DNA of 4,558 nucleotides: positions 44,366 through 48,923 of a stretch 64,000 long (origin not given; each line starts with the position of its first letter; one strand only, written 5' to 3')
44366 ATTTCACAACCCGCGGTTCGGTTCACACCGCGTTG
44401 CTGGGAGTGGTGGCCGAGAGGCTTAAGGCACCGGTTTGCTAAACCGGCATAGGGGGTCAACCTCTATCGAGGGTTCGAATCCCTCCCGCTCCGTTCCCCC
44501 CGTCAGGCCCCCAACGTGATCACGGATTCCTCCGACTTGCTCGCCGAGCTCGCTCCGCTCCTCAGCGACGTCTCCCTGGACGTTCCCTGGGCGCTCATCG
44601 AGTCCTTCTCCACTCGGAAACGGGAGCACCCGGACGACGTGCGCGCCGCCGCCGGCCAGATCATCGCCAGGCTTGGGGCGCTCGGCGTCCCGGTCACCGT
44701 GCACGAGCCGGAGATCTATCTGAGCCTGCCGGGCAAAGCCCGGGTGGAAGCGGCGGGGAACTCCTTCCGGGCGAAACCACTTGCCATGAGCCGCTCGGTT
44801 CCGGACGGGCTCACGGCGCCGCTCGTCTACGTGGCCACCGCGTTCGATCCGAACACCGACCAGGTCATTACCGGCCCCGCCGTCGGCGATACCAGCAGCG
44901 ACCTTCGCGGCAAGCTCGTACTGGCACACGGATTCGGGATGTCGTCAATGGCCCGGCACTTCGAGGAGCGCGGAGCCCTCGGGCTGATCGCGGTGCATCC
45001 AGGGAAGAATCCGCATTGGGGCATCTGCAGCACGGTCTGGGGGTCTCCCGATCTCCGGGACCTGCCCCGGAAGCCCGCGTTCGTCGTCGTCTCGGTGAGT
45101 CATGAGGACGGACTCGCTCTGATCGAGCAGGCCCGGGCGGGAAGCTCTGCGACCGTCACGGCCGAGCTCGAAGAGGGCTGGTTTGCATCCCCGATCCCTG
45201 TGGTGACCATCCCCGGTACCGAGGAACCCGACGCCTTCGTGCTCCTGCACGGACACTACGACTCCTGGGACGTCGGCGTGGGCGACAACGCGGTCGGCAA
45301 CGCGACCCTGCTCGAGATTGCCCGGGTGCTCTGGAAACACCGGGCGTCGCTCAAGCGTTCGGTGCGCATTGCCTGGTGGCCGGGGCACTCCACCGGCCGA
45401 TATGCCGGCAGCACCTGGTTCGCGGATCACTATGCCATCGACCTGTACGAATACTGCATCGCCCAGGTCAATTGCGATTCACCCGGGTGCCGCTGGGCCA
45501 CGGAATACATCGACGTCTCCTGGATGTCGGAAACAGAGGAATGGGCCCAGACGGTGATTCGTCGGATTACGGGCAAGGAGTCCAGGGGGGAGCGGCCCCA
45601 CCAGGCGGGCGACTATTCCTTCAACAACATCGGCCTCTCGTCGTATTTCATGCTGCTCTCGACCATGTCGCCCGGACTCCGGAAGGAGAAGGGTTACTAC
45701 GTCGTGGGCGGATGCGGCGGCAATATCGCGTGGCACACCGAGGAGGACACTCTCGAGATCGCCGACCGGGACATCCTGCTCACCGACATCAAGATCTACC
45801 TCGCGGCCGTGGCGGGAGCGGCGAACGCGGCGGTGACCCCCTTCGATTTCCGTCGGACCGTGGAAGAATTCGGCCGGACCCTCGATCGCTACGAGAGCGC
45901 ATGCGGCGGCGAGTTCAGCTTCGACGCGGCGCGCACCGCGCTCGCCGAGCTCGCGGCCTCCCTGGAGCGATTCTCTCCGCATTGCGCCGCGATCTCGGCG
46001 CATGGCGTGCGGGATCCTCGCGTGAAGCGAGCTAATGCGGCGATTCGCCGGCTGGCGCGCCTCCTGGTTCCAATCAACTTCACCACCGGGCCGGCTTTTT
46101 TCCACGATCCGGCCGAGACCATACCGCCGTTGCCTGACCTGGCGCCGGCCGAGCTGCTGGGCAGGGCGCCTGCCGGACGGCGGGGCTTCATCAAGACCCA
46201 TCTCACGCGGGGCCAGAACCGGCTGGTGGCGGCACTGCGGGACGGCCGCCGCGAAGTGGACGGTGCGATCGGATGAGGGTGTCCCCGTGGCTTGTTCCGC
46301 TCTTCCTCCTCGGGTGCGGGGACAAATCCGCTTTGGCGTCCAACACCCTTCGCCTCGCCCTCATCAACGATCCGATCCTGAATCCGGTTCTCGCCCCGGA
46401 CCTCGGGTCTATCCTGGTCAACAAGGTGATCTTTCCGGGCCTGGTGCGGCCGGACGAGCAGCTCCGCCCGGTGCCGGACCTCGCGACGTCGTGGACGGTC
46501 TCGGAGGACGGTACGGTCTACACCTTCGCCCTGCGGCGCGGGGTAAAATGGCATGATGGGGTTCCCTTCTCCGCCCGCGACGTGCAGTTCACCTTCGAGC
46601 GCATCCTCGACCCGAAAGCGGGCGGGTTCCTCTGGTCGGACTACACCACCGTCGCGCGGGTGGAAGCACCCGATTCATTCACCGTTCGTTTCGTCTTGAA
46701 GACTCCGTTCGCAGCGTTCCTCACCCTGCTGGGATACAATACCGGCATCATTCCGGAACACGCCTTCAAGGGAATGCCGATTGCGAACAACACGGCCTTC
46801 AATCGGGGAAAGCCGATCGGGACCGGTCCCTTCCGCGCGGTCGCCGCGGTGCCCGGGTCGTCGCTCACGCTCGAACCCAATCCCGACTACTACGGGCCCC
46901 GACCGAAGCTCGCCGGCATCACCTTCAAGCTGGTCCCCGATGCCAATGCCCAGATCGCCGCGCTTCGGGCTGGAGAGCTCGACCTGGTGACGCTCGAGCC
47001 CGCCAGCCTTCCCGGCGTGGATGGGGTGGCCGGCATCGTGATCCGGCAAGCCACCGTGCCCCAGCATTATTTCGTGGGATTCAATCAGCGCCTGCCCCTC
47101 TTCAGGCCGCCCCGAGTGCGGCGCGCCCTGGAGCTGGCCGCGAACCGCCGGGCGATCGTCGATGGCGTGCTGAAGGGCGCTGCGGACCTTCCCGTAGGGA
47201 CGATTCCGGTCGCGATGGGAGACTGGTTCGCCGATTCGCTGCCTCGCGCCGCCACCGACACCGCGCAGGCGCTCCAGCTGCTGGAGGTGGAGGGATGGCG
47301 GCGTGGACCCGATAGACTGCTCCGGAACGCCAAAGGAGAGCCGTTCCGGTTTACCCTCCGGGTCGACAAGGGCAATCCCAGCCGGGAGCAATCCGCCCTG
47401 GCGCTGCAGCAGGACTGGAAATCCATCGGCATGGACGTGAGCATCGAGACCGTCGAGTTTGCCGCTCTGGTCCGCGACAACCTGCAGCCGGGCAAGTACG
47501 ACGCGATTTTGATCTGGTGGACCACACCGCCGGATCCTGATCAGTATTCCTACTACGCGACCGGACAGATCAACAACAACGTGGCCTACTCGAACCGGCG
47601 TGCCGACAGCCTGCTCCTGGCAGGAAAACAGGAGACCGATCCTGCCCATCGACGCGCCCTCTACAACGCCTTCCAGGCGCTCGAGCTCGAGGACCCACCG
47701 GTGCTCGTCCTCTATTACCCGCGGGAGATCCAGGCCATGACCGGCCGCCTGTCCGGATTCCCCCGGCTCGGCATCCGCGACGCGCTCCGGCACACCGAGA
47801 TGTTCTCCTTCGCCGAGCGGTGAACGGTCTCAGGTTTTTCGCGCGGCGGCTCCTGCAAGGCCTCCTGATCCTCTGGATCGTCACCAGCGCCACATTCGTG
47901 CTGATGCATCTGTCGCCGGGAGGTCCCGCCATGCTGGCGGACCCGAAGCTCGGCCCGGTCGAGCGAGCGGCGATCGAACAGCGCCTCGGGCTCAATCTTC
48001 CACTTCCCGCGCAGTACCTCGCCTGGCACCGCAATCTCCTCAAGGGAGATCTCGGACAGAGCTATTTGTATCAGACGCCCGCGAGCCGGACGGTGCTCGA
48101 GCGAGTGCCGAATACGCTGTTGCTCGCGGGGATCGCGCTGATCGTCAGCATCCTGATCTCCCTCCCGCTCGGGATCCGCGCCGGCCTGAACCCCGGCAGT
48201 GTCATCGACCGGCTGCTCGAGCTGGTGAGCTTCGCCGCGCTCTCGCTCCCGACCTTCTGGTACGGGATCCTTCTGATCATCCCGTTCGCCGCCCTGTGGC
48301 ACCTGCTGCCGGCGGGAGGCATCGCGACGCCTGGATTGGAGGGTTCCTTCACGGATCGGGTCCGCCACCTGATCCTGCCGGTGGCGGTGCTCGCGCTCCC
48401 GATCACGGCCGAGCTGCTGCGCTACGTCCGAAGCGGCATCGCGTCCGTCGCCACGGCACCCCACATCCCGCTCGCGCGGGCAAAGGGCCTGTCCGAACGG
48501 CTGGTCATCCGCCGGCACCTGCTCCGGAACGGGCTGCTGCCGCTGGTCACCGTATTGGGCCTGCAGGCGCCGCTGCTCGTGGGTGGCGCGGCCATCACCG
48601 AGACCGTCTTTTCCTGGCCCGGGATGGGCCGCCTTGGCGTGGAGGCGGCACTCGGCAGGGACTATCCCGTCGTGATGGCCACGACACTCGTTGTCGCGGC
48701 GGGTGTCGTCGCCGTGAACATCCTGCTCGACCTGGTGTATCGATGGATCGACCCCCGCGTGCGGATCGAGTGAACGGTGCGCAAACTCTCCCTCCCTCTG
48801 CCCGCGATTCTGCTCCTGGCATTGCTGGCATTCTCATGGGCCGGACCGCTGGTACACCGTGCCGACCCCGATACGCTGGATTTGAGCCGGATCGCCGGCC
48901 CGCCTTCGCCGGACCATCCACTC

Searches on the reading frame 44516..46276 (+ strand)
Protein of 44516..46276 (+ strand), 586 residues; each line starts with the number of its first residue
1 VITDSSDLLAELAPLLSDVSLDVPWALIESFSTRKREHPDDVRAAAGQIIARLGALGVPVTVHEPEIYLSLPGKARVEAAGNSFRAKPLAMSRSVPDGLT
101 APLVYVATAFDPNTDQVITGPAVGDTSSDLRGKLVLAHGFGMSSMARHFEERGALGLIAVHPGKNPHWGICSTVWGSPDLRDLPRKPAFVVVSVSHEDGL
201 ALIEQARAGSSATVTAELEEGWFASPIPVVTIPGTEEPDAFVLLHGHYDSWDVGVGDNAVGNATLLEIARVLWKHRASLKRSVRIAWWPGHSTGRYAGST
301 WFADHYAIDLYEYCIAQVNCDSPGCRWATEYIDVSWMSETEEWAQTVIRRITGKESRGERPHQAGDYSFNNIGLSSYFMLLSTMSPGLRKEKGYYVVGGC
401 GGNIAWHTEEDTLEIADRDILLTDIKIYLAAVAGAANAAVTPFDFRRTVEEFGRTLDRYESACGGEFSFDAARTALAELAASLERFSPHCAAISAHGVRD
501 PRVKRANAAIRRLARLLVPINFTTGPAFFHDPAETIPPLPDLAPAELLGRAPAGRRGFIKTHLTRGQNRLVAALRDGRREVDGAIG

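Call 75: search_protein_families(library=pfam, proteins=[window:44516-46276:+], max_evalue=0.0001)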
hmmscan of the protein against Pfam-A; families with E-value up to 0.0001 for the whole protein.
window:44516-46276:+ (586 aa): 1 family
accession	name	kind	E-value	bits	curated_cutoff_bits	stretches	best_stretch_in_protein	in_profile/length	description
PF04389.22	Peptidase_M28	-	9.4e-15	55.3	21.3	1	229-420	3-181/193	Peptidase family M28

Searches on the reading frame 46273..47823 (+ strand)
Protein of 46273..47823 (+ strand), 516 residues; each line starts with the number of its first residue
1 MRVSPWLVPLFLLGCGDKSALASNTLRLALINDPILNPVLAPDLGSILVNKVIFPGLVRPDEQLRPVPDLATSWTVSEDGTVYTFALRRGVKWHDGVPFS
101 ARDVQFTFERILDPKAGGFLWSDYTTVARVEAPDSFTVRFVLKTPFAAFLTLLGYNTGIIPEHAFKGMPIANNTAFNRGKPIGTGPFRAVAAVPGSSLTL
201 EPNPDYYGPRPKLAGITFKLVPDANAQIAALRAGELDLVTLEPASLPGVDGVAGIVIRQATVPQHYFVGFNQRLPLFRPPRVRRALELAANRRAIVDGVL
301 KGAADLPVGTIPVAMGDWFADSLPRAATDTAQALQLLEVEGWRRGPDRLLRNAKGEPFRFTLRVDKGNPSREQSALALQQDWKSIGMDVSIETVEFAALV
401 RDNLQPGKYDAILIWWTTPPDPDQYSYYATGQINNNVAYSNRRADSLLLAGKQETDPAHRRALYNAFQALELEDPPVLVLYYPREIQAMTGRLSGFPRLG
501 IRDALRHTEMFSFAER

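Call 75: search_protein_families(library=pfam, proteins=[window:46273-47823:+], max_evalue=0.0001)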
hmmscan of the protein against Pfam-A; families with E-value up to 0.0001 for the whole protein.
window:46273-47823:+ (516 aa): 1 family
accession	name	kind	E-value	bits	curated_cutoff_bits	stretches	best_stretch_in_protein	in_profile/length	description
PF00496.27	SBP_bac_5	-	8.4e-90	302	32.4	1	66-431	2-362/368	Bacterial extracellular solute-binding proteins, family 5 Middle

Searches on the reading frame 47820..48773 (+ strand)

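Call 75: search_protein_families(library=pfam, proteins=[window:47820-48773:+], max_evalue=0.0001)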
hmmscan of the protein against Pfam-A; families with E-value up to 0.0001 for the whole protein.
window:47820-48773:+ (317 aa): 2 families
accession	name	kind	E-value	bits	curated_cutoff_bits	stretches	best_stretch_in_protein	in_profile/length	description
PF00528.27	BPD_transp_1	-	5.1e-39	134.3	26.4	1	115-315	2-183/184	Binding-protein-dependent transport system inner membrane component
PF19300.4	BPD_transp_1_N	-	1e-11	45.5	23.8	1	4-102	2-113/114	Binding-prot-dependent transport system membrane comp, N-term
